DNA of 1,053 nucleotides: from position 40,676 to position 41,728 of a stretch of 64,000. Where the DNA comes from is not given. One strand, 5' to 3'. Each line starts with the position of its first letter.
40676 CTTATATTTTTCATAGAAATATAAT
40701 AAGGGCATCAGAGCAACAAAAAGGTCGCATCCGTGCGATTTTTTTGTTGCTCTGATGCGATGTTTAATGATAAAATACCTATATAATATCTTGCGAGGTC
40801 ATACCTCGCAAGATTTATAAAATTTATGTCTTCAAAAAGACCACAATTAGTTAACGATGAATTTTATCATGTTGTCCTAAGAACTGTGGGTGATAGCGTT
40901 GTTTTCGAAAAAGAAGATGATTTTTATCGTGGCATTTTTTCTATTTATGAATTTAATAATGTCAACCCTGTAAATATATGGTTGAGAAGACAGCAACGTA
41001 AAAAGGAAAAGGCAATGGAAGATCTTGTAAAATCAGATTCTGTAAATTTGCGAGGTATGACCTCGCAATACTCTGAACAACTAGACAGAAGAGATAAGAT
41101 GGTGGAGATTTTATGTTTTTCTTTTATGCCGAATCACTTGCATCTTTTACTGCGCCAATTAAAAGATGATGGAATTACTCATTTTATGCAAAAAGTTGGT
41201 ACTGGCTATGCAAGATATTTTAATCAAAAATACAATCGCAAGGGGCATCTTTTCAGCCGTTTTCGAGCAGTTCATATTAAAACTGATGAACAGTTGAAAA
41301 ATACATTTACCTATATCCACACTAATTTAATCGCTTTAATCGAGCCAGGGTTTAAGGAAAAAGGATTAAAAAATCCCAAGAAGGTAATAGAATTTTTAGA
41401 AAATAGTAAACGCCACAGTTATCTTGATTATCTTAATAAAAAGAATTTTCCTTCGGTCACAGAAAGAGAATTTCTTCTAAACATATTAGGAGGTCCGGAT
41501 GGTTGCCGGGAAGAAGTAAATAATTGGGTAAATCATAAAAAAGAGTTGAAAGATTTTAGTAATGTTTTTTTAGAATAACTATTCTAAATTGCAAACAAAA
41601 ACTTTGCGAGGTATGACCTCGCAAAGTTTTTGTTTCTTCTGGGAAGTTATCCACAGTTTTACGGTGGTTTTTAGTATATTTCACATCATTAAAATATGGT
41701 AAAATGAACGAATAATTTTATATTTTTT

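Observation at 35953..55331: Two giant paralogous surface proteins separated by an IS200-like RAYT, with evidence of recent sequence exchange between them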

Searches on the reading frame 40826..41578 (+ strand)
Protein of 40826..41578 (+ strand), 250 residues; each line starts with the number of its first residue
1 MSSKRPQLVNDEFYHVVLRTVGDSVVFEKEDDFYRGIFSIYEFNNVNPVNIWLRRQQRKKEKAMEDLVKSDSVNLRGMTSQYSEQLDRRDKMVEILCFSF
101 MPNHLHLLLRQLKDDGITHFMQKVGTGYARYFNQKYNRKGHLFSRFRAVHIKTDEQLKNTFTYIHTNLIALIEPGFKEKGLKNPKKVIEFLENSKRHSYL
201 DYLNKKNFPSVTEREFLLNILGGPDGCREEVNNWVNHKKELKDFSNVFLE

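Call 6: search_protein_families(library=pfam, proteins=[window:40826-41578:+], max_evalue=0.01)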
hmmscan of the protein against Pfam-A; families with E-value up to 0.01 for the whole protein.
window:40826-41578:+ (250 aa): 1 family
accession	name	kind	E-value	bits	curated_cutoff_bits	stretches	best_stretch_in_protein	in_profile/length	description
PF01797.21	Y1_Tnp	-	2.5e-07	31.3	23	1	89-166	37-120/121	Transposase IS200 like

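Call 17: search_protein_families(library=ncbifam, proteins=[window:40826-41578:+], max_evalue=0.01)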
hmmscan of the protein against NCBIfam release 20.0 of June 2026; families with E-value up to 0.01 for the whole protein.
window:40826-41578:+ (250 aa): 1 family
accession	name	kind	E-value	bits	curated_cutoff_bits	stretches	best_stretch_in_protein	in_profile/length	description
NF047646.1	REP_Tyr_transpos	equivalog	1.4e-08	34.7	80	1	88-167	42-130/146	REP-associated tyrosine transposase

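Call 18: find_encoding_contigs(protein=window:40826-41578:+, flank=10000, max_places=10)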
Protein window:40826-41578:+ (250 aa): 4 contigs read that carry it; 3 places shown.
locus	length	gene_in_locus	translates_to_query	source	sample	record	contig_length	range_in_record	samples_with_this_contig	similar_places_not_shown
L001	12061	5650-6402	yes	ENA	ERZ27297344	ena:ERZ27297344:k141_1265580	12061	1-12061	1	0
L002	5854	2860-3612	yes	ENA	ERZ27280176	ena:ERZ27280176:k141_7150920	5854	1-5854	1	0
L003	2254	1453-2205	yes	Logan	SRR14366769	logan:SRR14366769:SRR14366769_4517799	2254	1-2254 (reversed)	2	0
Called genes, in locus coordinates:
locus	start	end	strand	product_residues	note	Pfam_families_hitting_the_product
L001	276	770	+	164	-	PF00334:NDK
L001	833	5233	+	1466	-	PF01471:PG_binding_1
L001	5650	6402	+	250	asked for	PF01797:Y1_Tnp (weak)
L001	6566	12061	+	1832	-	?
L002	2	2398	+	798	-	?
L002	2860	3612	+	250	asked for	PF01797:Y1_Tnp (weak)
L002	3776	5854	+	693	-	?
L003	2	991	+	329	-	?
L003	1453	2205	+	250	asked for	PF01797:Y1_Tnp (weak)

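Call 21: find_homologous_proteins(query=window:40826-41578:+)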
Query window:40826-41578:+ (250 aa): 1639 proteins with E <= 0.001 among 1838 candidates; the best 120 are listed.
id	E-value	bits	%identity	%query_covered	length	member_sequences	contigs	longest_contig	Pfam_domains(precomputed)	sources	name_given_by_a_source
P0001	1.9e-165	566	100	100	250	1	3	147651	PF01797.22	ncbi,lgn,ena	-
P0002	9.3e-121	420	75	100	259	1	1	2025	PF01797.22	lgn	-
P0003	5.3e-114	398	70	100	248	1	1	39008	PF01797.22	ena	-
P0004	2.7e-113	396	71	100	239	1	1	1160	PF01797.22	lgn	-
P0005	8.8e-112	391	68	100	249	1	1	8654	PF01797.22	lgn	-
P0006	1.2e-111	390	66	100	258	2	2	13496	PF01797.22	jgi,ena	-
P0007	1.2e-110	387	66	100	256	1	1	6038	PF01797.22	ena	-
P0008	6.1e-109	381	69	100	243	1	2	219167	PF01797.22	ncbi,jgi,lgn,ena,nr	ncbi:transposase [Patescibacteria group bacterium]|nr:transposase [Patescibacteria group bacterium]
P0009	6.3e-107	375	69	100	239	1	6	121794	PF01797.22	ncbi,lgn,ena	ncbi:MAG: transposase [Patescibacteria group bacterium]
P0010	1.9e-106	373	70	100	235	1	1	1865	PF01797.22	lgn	-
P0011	4.2e-106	372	66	100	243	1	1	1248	PF01797.22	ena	-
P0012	5.1e-106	372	65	100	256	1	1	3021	PF01797.22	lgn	-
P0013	6.1e-106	372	67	100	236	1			PF01797.22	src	-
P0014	1.5e-105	370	65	100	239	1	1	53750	PF01797.22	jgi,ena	-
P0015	2.8e-105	369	64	100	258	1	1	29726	PF01797.22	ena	-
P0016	6.6e-105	368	65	100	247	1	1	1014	PF01797.22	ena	-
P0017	1.3e-104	367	68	100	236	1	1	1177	PF01797.22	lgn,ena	-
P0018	1.8e-104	367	68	100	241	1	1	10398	PF01797.22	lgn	-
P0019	2.6e-104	366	64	100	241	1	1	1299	PF01797.22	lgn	-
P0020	2.8e-104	366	68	100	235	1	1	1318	PF01797.22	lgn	-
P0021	3.3e-104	366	66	100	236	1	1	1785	PF01797.22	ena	-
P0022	3.5e-104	366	64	100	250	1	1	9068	PF01797.22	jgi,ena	-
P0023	8.6e-104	364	64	100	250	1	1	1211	PF01797.22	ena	-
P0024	2.9e-103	363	66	100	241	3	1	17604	PF01797.22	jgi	-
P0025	3.8e-103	362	64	100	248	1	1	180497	PF01797.22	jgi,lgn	jgi:putative transposase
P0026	3.9e-103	362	62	100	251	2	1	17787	PF01797.22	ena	-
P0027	4.1e-103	362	64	100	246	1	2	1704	PF01797.22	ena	-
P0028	4.1e-103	362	63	100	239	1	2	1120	PF01797.22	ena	-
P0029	4.2e-103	362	63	100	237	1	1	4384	PF01797.22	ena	-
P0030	5.8e-103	362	64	100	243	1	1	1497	PF01797.22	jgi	-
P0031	3.4e-102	359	65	99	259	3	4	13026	PF01797.22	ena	-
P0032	4.8e-102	359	65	100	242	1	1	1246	PF01797.22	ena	-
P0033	4.9e-102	359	65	100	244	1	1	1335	PF01797.22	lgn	-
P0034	5.8e-102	358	64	100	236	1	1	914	PF01797.22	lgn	-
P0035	1.8e-101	357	65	99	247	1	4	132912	PF01797.22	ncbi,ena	ncbi:MAG: transposase [Patescibacteria group bacterium]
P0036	2.2e-101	357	65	99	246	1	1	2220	PF01797.22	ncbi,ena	-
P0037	2.2e-101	357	63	100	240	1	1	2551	PF01797.22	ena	-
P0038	2.7e-101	356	65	96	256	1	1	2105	PF01797.22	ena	-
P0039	3.2e-101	356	63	100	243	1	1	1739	PF01797.22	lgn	-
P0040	8.9e-101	355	64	100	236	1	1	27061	PF01797.22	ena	-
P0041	1.0e-100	354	63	100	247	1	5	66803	PF01797.22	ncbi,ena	ncbi:MAG: transposase [Patescibacteria group bacterium]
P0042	1.0e-100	354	64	100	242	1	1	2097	PF01797.22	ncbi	-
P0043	1.7e-100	354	64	100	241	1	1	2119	PF01797.22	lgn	-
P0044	2.2e-100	353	64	100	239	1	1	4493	PF01797.22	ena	-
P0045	2.3e-100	353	62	100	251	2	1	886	PF01797.22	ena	-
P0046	2.9e-100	353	62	100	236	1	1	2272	PF01797.22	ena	-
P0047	4.4e-100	352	64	100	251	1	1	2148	PF01797.22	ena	-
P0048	5.0e-100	352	64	100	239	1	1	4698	PF01797.22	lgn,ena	-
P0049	7.8e-100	352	64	100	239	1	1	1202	PF01797.22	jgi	-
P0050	1.1e-99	351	63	100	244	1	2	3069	PF01797.22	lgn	-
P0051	1.4e-99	351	64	100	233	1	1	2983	PF01797.22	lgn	-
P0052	1.4e-99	351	61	100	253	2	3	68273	PF01797.22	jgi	jgi:putative transposase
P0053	1.7e-99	350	63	100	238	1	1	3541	PF01797.22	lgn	-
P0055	1.9e-99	350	65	100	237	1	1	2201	PF01797.22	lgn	-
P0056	4.1e-99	349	65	100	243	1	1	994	PF01797.22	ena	-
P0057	7.3e-99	348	62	100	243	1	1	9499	PF01797.22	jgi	jgi:putative transposase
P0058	1.0e-98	348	64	100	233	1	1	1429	PF01797.22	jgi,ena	-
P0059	1.3e-98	348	62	100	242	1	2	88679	PF01797.22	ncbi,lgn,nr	ncbi:MAG: transposase [Candidatus Staskawiczbacteria bacterium]|nr:transposase [Candidatus Staskawic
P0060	2.0e-98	347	66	96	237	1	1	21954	PF01797.22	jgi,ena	-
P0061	2.3e-98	347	63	100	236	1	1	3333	PF01797.22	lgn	-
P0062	4.4e-98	346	62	100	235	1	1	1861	PF01797.22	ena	-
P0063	6.5e-98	345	63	100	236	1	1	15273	PF01797.22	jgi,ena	-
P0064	6.7e-98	345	62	100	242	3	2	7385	PF01797.22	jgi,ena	jgi:putative transposase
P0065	6.8e-98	345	60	100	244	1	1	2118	PF01797.22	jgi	-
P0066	7.3e-98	345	62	100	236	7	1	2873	PF01797.22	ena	-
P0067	8.7e-98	345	60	100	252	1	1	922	PF01797.22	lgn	-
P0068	9.2e-98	345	62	100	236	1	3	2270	PF01797.22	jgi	jgi:putative transposase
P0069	1.0e-97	345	62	100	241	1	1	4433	PF01797.22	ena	-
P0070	1.3e-97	344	61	100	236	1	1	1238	PF01797.22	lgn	-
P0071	1.7e-97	344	63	100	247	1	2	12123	PF01797.22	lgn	-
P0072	1.9e-97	344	63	97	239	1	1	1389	PF01797.22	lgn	-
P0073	2.0e-97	344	60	99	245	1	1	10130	PF01797.22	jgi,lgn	jgi:putative transposase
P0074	2.3e-97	343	62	100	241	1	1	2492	PF01797.22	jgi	jgi:putative transposase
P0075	2.4e-97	343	61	100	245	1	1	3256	PF01797.22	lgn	-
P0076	2.6e-97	343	63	97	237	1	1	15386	PF01797.22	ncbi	-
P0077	2.7e-97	343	64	96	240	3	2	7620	PF01797.22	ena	-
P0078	2.8e-97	343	63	96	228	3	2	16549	PF01797.22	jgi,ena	-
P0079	3.1e-97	343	62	100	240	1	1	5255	PF01797.22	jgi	jgi:putative transposase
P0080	3.3e-97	343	63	100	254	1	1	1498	PF01797.22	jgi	-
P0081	3.5e-97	343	62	99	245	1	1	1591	PF01797.22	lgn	-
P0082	3.6e-97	343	63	100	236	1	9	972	PF01797.22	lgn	-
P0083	5.4e-97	342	62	100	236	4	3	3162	PF01797.22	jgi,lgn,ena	-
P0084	5.7e-97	342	63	100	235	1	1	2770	PF01797.22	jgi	-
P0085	5.8e-97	342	62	100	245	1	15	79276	PF01797.22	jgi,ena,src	-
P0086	6.1e-97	342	65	96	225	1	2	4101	PF01797.22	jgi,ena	-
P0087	6.2e-97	342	63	100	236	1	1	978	PF01797.22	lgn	-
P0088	8.0e-97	342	62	100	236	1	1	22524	PF01797.22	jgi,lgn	jgi:putative transposase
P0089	9.1e-97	341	64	100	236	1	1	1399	PF01797.22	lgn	-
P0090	1.3e-96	341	61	100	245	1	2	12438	PF01797.22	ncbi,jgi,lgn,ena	-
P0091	1.7e-96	341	61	99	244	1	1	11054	PF01797.22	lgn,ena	-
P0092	2.1e-96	340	62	100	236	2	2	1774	PF01797.22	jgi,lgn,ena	-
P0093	2.1e-96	340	60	100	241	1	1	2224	PF01797.22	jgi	jgi:putative transposase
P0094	2.1e-96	340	62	100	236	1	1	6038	PF01797.22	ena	-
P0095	2.2e-96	340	61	100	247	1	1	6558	PF01797.22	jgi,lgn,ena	-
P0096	2.6e-96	340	61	100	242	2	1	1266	PF01797.22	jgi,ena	-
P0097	2.8e-96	340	62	100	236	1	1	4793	PF01797.22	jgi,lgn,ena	-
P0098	2.9e-96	340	60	100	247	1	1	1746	PF01797.22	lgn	-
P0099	3.1e-96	340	61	100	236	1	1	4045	PF01797.22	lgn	-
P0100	3.3e-96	340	62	100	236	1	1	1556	PF01797.22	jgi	jgi:putative transposase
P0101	3.3e-96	340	62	100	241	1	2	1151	PF01797.22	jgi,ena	-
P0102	3.4e-96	340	62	100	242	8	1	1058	PF01797.22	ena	-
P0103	4.3e-96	339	64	100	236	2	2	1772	PF01797.22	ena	-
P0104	4.9e-96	339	61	100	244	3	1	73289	PF01797.22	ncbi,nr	ncbi:MAG: transposase [Candidatus Staskawiczbacteria bacterium]|nr:transposase [Candidatus Staskawic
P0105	5.9e-96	339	63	100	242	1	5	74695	PF01797.22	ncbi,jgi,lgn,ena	-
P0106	6.1e-96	339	60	100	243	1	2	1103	PF01797.22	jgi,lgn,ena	-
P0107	7.2e-96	339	62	100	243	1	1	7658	PF01797.22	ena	-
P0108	7.6e-96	338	63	99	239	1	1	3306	PF01797.22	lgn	-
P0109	8.6e-96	338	61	100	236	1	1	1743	PF01797.22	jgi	jgi:putative transposase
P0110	9.3e-96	338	63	100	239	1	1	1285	PF01797.22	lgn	-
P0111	1.2e-95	338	59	100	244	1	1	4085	PF01797.22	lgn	-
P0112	1.3e-95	338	62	100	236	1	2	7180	PF01797.22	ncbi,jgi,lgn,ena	-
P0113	1.5e-95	337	63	97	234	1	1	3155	PF01797.22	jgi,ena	-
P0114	1.6e-95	337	63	97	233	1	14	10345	PF01797.22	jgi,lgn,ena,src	-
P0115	1.6e-95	337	62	100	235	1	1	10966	PF01797.22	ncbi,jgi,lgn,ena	ncbi:MAG: transposase [Candidatus Doudnabacteria bacterium]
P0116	2.0e-95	337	61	100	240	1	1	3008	PF01797.22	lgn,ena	-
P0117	2.1e-95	337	62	100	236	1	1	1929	PF01797.22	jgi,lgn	-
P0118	2.5e-95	337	60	100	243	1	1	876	PF01797.22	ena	-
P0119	2.5e-95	337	61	100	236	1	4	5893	PF01797.22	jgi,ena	-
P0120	2.8e-95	337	60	100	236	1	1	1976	PF01797.22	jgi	-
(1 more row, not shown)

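Call 24: find_encoding_contigs(protein=P0008, flank=8000, max_places=3)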
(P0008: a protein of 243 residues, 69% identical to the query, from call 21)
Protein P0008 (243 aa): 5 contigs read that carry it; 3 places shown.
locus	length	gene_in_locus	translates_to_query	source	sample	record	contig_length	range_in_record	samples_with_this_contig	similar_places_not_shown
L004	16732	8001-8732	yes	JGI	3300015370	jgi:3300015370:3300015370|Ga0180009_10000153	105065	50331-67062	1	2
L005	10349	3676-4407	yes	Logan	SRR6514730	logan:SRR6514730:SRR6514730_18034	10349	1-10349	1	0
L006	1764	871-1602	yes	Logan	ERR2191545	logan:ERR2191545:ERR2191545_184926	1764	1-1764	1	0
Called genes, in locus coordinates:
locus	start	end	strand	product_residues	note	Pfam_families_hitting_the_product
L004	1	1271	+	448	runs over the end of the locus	PF02878:PGM_PMM_I, PF02879:PGM_PMM_II, PF02880:PGM_PMM_III, PF00408:PGM_PMM_IV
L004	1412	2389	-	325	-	PF00579:tRNA-synt_1b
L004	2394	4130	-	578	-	PF00753:Lactamase_B, PF12706:Lactamase_B_2 (faint), PF22505:RNase_J_b_CASP, PF17770:RNase_J_C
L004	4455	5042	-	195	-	PF06560:GPI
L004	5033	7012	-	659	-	PF00496:SBP_bac_5, PF01471:PG_binding_1 (weak)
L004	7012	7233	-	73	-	PF03840:SecG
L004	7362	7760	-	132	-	PF04020:Phage_holin_4_2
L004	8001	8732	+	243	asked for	PF01797:Y1_Tnp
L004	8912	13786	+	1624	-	PF25788:Ig_Rha78A_N (faint)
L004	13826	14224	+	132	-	-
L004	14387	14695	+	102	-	PF00166:Cpn10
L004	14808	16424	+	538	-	PF00118:Cpn60_TCP1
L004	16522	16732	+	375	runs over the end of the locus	-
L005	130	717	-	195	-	PF06560:GPI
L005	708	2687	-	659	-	PF00496:SBP_bac_5, PF01471:PG_binding_1 (weak)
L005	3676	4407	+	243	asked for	PF01797:Y1_Tnp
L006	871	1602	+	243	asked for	PF01797:Y1_Tnp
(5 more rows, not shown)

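Call 25: find_encoding_contigs(protein=P0003, flank=8000, max_places=3)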
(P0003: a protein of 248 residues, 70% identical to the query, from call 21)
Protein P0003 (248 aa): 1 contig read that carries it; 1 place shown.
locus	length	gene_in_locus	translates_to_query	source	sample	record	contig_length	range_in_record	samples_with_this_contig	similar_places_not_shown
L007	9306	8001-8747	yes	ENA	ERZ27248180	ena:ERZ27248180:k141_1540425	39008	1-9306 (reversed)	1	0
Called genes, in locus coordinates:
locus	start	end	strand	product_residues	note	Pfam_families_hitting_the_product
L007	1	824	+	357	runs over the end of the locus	PF11104:PilM_2, PF14450:FtsA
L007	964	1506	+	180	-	-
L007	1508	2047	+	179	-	PF04350:PilO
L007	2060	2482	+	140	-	-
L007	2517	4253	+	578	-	PF05157:MshEN, PF00437:T2SSE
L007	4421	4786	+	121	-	PF00072:Response_reg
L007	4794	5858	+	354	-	PF00437:T2SSE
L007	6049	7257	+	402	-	PF28597:T2SSF_N, PF00482:T2SSF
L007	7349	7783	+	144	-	PF07963:N_methyl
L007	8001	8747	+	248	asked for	PF01797:Y1_Tnp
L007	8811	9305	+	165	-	?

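Call 26: find_encoding_contigs(protein=P0009, flank=8000, max_places=3)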
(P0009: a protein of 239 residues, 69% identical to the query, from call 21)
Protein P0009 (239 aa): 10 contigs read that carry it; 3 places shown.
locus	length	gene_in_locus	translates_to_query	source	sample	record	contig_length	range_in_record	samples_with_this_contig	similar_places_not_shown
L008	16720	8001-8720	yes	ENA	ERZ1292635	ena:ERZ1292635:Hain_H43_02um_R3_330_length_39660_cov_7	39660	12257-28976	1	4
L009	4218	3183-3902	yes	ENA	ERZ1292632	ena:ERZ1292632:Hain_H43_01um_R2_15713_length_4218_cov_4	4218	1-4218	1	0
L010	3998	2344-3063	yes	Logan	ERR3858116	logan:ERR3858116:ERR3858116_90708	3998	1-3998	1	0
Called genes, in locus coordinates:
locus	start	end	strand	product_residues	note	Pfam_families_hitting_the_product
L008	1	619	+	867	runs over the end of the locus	PF02861:Clp_N (faint), PF05673:DUF815 (faint), PF20030:bpMoxR (faint), PF00004:AAA (weak), PF17871:AAA_lid_9, PF07724:AAA_2, PF07728:AAA_5 (weak), PF10431:ClpB_D2-small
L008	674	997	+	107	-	-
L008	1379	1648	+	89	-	-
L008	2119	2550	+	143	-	PF02381:MraZ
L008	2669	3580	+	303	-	PF01795:Methyltransf_5, PF13847:Methyltransf_31 (faint)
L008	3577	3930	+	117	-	-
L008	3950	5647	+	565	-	PF03717:PBP_dimer, PF00905:Transpeptidase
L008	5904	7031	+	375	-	PF01490:Aa_trans (weak), PF03222:Trp_Tyr_perm, PF13520:AA_permease_2 (weak)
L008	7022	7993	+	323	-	PF01699:Na_Ca_ex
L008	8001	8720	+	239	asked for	PF01797:Y1_Tnp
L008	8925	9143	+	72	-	-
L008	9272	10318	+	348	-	PF02646:RmuC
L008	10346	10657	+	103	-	PF00829:Ribosomal_L21p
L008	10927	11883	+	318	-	PF02729:OTCace_N, PF00185:OTCace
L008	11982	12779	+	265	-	PF06325:PrmA (weak), PF10294:Methyltransf_16 (weak), PF03602:Cons_hypoth95, PF05175:MTS, PF13847:Methyltransf_31 (weak)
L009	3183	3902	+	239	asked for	PF01797:Y1_Tnp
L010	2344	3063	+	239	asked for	PF01797:Y1_Tnp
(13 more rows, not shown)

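Call 51: find_related_loci(query=A1, collection=metagenome_contigs, flank=10000)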
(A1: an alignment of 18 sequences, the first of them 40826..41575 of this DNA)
Query A1 (250 aa) in metagenome_contigs; peptide patterns used: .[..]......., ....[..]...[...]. (x = any residue, [..] = any of these).
600 stretches matched a pattern (row limit reached: there are more); 492 encode a relative of the query (tblastn E <= 1e-3); the best 80 are kept; 80 distinct loci.
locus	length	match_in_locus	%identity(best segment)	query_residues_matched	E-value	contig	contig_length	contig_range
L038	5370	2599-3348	64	1-250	4e-110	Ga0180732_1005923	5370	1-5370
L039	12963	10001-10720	65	1-250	5e-108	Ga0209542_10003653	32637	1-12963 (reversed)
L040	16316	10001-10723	65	1-248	5e-108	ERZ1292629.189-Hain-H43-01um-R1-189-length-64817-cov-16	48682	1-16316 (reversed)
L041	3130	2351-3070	65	1-250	9e-111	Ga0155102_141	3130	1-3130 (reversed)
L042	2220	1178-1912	65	1-248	2e-111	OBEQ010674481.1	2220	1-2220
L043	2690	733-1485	61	1-250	1e-107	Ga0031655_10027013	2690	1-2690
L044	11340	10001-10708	61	1-250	4e-104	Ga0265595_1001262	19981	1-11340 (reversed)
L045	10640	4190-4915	63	1-250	2e-103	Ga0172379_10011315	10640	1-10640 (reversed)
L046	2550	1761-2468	62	1-250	4e-106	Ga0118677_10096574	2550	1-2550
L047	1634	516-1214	63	8-247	2e-109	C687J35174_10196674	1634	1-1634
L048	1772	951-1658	64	1-250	5e-109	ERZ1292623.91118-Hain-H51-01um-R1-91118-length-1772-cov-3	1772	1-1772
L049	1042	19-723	60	1-250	1e-111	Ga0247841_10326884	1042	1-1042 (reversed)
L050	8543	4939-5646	61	1-250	5e-102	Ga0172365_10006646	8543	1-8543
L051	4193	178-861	63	1-242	4e-102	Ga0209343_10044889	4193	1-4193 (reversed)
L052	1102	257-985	60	1-250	2e-110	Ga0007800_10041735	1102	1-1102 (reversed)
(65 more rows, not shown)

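Call 78: search_solved_structures(query=A1, max_evalue=1, show_alignments=2)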
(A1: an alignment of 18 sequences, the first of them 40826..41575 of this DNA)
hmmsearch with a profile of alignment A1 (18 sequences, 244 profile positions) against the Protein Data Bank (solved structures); distinct sequences matched with E-value up to 1: 5.
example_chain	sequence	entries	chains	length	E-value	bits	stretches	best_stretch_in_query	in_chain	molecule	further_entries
2xm3_A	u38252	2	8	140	0.024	17.3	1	87-126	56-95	TRANSPOSASE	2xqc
2xma_A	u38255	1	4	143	0.025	17.3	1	87-126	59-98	TRANSPOSASE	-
2xo6_A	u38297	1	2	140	0.026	17.2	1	87-126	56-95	TRANSPOSASE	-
5it7_UU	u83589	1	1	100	0.11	15.2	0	116-149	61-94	KLLA0D05181p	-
6uz7_AU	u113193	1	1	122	0.19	14.4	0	116-149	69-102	KLLA0D05181p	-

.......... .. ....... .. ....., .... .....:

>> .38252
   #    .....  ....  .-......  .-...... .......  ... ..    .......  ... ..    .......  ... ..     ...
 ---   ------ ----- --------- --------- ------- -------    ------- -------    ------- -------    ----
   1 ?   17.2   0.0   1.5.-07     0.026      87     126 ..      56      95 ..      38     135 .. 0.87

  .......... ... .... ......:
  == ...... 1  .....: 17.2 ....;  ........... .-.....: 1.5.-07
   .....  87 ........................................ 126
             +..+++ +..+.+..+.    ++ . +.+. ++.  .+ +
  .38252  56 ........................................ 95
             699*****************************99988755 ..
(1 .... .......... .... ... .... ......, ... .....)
